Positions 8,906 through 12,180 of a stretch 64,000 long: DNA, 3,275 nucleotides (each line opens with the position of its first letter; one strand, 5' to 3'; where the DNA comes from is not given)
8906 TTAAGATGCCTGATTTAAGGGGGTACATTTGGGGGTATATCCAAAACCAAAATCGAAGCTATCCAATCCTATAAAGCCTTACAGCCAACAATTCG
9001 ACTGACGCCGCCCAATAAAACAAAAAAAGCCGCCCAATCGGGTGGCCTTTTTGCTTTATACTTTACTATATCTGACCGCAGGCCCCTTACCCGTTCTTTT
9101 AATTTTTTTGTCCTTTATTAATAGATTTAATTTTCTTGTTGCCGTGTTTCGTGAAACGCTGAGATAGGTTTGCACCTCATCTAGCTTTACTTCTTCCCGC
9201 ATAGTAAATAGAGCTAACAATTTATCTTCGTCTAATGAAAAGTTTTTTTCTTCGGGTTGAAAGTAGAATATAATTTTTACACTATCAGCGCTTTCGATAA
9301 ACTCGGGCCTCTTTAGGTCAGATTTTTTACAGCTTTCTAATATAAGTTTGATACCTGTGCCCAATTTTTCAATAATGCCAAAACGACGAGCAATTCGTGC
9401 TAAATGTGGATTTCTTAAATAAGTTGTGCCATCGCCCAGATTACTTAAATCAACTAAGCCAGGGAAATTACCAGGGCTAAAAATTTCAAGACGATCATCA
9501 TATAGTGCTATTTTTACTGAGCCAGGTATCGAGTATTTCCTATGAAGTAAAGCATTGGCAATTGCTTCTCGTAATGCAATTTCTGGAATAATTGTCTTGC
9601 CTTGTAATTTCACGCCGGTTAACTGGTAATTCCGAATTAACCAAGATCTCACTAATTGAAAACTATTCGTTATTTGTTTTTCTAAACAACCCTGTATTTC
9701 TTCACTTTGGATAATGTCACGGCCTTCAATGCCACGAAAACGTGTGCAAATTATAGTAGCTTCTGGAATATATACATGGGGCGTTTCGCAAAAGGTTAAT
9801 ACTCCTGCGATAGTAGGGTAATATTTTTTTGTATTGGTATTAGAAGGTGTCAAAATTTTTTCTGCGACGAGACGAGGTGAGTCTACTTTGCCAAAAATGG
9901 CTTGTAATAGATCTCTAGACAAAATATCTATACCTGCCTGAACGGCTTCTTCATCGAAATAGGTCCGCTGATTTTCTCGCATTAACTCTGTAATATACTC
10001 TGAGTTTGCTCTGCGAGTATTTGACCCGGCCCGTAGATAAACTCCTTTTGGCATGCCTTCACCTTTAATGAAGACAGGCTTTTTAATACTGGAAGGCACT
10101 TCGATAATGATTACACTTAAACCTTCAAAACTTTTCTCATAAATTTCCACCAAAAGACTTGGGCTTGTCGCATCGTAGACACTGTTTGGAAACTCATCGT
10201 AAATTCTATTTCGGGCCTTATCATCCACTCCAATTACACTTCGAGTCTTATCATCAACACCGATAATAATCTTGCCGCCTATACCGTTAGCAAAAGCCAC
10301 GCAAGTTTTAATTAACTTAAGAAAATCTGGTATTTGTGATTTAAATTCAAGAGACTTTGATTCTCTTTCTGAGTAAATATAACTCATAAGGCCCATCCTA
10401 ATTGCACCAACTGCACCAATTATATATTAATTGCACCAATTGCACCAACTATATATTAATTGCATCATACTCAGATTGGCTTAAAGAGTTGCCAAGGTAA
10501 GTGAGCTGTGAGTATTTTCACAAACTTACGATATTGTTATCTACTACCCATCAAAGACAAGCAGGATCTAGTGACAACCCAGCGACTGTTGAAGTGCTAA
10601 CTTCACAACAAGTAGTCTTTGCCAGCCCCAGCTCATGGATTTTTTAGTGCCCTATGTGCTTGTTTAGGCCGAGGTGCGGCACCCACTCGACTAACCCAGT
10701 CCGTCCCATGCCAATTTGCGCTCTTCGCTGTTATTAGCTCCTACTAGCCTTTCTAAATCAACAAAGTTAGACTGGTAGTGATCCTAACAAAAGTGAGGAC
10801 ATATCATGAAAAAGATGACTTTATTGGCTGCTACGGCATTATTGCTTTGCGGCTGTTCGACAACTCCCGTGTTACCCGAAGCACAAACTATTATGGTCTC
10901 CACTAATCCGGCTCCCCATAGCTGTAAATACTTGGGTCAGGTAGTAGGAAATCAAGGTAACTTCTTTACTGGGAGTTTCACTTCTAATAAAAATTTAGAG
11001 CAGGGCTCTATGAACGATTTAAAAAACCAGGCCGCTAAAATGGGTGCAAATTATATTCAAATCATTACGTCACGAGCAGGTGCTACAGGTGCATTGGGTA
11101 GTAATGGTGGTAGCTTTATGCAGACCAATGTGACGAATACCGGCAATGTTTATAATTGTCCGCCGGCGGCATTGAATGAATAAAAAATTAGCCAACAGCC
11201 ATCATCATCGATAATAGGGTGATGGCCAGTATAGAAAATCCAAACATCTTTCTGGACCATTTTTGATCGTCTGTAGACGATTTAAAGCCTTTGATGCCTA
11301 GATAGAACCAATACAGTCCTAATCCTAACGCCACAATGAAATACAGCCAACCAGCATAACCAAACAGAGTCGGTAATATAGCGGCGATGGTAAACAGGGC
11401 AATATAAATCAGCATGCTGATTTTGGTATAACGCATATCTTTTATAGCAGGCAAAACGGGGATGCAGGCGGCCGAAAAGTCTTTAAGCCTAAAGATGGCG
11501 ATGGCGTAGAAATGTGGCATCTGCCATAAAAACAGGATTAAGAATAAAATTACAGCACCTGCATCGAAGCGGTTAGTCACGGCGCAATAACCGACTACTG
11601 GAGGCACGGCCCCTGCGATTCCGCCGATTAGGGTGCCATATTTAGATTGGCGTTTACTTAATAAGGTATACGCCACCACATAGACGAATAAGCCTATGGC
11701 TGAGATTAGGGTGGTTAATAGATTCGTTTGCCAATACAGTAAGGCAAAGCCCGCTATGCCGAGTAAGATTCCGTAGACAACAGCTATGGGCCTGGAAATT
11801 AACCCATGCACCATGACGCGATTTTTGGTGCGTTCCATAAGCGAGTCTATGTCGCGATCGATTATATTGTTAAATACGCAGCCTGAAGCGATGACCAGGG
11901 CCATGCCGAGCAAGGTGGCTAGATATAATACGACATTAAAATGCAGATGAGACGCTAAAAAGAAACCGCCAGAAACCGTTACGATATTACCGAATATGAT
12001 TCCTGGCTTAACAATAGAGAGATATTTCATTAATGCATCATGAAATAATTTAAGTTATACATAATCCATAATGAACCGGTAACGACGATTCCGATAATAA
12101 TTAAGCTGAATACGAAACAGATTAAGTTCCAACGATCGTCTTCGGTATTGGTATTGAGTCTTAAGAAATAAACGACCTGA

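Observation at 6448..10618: Decayed genomic island inserted at the 3' end of ssrA, bounded by a 13-bp direct repeat and retaining only a 39-codon integrase stump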

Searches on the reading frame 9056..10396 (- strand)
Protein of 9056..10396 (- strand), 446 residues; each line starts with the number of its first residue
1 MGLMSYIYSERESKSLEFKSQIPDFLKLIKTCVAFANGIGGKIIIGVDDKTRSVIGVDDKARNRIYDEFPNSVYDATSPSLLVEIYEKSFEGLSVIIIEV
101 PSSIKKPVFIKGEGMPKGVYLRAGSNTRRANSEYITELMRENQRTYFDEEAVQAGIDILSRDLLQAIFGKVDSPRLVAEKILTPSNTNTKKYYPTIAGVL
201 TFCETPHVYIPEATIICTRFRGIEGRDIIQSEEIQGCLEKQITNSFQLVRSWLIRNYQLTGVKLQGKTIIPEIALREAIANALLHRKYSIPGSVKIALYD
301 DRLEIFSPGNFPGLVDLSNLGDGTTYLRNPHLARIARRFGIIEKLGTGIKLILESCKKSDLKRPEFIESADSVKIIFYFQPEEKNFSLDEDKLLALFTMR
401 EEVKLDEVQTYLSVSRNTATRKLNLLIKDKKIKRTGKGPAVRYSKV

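Call 7: search_protein_families(library=pfam, proteins=[window:9056-10396:-], max_evalue=0.1)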
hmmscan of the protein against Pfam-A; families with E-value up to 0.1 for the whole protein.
window:9056-10396:- (446 aa): 4 families
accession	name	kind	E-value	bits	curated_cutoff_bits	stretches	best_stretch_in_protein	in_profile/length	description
PF13749.12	HATPase_c_4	-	8.3e-24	83.9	26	1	293-377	3-89/89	Putative ATP-dependent DNA helicase recG C-terminal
PF04326.19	SLFN_AlbA_2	-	4.9e-22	79.1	25.3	1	12-131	1-118/118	Schlafen, AlbA_2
PF08220.18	HTH_DeoR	-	0.066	13.4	21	0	391-435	3-47/57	DeoR-like helix-turn-helix domain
PF12728.13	HTH_17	-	0.096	13.4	27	0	405-445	4-40/51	Helix-turn-helix domain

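Call 8: search_protein_families(library=padloc, proteins=[window:9056-10396:-], max_evalue=0.01)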
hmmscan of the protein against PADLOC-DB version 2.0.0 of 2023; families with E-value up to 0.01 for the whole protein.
window:9056-10396:- (446 aa): 4 families
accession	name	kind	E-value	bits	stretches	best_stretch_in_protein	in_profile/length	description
PDLC02394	pAgo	-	8.4e-14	48.3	1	19-391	47-448/1121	-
PDLC02402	Aga_SIR2-PNTD1-PNTD2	-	1.3e-11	41.3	1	188-315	365-484/876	Class I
PDLC02418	Aga_SIR2-Kinase-PNTD1-PNTD2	-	1.1e-07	28.4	1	194-315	229-362/756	Class I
PDLC05032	PDC-S50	-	2.9e-05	21.4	1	5-124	11-137/387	-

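Call 43: search_protein_families(library=ncbifam, proteins=[window:9056-10396:-], max_evalue=0.01)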
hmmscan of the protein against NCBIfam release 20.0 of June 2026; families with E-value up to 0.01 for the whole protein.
window:9056-10396:- (446 aa): 0 families

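Call 44: search_protein_families(library=phrogs, proteins=[window:9056-10396:-], max_evalue=1)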
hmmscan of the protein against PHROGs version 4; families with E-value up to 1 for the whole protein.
window:9056-10396:- (446 aa): 1 family
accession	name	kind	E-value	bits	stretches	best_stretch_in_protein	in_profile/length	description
phrog_12156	-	DNA, RNA and nucleotide metabolism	2.1e-65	222.3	1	7-443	13-478/485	DNA helicase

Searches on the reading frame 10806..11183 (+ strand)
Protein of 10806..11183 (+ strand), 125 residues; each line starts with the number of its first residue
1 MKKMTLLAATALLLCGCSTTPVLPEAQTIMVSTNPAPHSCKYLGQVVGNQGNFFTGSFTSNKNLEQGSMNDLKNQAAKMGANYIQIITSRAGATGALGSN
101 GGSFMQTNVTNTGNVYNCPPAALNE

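Call 7: search_protein_families(library=pfam, proteins=[window:10806-11183:+], max_evalue=0.1)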
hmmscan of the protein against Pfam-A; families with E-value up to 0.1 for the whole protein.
window:10806-11183:+ (125 aa): 2 families
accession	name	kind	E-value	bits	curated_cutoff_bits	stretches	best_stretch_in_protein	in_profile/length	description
PF13698.11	DUF4156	-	1.3e-26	93.2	28.9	1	22-118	3-90/90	Domain of unknown function (DUF4156)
PF00326.27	Peptidase_S9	-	0.066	13.1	22.6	1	61-118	37-91/213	Prolyl oligopeptidase family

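Call 9: find_encoding_contigs(protein=window:10806-11183:+, flank=10000, max_places=10)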
Protein window:10806-11183:+ (125 aa): no gene with exactly this product is on record in the collection.

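Call 43: search_protein_families(library=ncbifam, proteins=[window:10806-11183:+], max_evalue=0.01)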
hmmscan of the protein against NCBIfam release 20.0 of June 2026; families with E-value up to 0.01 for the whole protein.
window:10806-11183:+ (125 aa): 2 families
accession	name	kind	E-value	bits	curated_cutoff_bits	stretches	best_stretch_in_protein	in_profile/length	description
NF038368.1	P2_Rz1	equivalog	0.0045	17.1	27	1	6-52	7-52/85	Rz1-like lysis system protein LysC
NF052297.1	VV20781_fam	subfamily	0.0053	16.3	155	1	1-118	1-121/229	VV20781 family protein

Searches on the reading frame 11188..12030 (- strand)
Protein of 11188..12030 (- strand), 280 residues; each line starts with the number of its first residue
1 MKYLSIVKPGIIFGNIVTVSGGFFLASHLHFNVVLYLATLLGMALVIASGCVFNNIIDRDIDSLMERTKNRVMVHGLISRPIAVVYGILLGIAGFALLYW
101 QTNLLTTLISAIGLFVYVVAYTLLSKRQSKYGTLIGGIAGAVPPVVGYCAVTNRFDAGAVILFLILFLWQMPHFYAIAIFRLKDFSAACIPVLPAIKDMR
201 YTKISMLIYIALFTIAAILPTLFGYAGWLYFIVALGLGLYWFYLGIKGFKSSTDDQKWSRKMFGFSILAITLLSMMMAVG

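Call 31: find_encoding_contigs(protein=window:11188-12030:-, flank=10000, max_places=10)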
Protein window:11188-12030:- (280 aa): no gene with exactly this product is on record in the collection.

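Call 34: find_homologous_proteins(query=window:11188-12030:-, max_evalue=1e-40)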
Query window:11188-12030:- (280 aa): 5094 proteins with E <= 1e-40 among 8000 candidates; the best 120 are listed.
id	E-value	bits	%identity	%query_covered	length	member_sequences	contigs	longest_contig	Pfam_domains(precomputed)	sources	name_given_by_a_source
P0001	2.6e-175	600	100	100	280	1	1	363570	PF01040.24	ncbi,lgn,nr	ncbi:MAG: heme o synthase [Gammaproteobacteria bacterium]|nr:heme o synthase [Gammaproteobacteria ba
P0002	2.3e-139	482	79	99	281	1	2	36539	PF01040.24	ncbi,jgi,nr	ncbi:MAG: protoheme farnesyltransferase [Gammaproteobacteria bacterium]|jgi:protoheme IX farnesyltra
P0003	4.7e-139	481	79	99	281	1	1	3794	PF01040.24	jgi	jgi:protoheme IX farnesyltransferase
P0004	2.1e-135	469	77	100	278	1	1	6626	PF01040.24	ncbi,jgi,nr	ncbi:MAG: protoheme farnesyltransferase [Gammaproteobacteria bacterium]|jgi:protoheme IX farnesyltra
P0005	1.5e-134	466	77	100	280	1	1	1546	PF01040.24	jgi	jgi:protoheme IX farnesyltransferase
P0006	6.0e-121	421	67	100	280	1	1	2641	PF01040.24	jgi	jgi:protoheme IX farnesyltransferase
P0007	2.0e-116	407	70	99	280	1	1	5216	PF01040.24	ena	-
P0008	1.9e-115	403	68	100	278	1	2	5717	PF01040.24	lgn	-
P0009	9.0e-114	398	67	100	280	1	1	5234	PF01040.24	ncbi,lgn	-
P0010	9.3e-114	398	66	99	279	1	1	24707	PF01040.24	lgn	-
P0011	2.0e-113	397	67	99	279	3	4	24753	PF01040.24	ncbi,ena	-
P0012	6.6e-113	395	66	100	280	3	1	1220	PF01040.24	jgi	jgi:protoheme IX farnesyltransferase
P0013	1.1e-112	394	65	100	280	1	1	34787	PF01040.24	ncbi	-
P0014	1.2e-112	394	65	100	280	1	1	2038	PF01040.24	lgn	-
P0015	1.5e-112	394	66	100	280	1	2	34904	PF01040.24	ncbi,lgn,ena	-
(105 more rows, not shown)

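Call 35: find_encoding_contigs(protein=P0002, flank=10000, max_places=4)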
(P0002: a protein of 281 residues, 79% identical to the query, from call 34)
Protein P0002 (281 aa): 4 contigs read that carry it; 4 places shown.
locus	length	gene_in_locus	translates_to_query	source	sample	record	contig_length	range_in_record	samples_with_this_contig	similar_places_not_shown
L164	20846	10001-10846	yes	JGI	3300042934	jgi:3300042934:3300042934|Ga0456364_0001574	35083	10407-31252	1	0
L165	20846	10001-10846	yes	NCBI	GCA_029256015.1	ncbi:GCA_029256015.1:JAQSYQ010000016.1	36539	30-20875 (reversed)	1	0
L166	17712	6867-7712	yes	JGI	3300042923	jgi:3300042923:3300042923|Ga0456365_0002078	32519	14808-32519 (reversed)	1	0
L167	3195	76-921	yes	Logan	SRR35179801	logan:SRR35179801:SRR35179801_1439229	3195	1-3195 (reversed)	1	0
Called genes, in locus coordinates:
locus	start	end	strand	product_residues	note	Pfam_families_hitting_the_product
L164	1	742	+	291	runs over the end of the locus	-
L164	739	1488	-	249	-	PF25231:DUF7847 (weak)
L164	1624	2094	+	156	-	PF10116:Host_attach, PF18856:baeRF_family12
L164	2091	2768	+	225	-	PF00156:Pribosyltran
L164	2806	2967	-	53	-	-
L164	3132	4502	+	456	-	PF05139:Erythro_esteras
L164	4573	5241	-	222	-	PF00027:cNMP_binding, PF13545:HTH_Crp_2, PF00325:Crp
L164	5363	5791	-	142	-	PF13698:DUF4156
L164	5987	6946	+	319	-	PF06481:COX_ARM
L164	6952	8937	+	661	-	PF00115:COX1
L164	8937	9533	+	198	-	PF00510:COX3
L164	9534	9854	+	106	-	PF03626:COX4_pro (weak)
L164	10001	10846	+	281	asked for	PF01040:UbiA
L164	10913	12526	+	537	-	PF00023:Ank (faint), PF13606:Ank_3 (faint), PF13637:Ank_4 (faint), PF13857:Ank_5 (faint), PF12796:Ank_2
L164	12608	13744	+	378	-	PF04851:ResIII, PF00270:DEAD, PF00271:Helicase_C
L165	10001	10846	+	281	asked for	PF01040:UbiA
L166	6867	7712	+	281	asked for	PF01040:UbiA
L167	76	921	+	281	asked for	PF01040:UbiA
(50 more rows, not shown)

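Call 36: find_encoding_contigs(protein=P0004, flank=10000, max_places=4)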
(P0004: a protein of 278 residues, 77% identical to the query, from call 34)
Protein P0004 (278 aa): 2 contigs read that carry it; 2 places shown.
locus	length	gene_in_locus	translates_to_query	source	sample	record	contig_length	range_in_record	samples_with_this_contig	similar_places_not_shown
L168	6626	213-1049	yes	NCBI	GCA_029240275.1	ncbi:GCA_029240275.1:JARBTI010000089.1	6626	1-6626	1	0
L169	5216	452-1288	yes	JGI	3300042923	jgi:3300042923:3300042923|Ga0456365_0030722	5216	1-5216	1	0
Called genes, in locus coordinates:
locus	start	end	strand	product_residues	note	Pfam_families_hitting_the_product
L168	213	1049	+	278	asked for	PF01040:UbiA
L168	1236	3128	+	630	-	-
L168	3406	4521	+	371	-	-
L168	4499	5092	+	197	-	PF00702:Hydrolase, PF12710:HAD (weak), PF13419:HAD_2, PF13242:Hydrolase_like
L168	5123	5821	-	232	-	-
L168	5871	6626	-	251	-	?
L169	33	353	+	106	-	PF03626:COX4_pro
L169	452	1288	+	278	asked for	PF01040:UbiA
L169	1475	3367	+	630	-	-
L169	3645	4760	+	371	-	-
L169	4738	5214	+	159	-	?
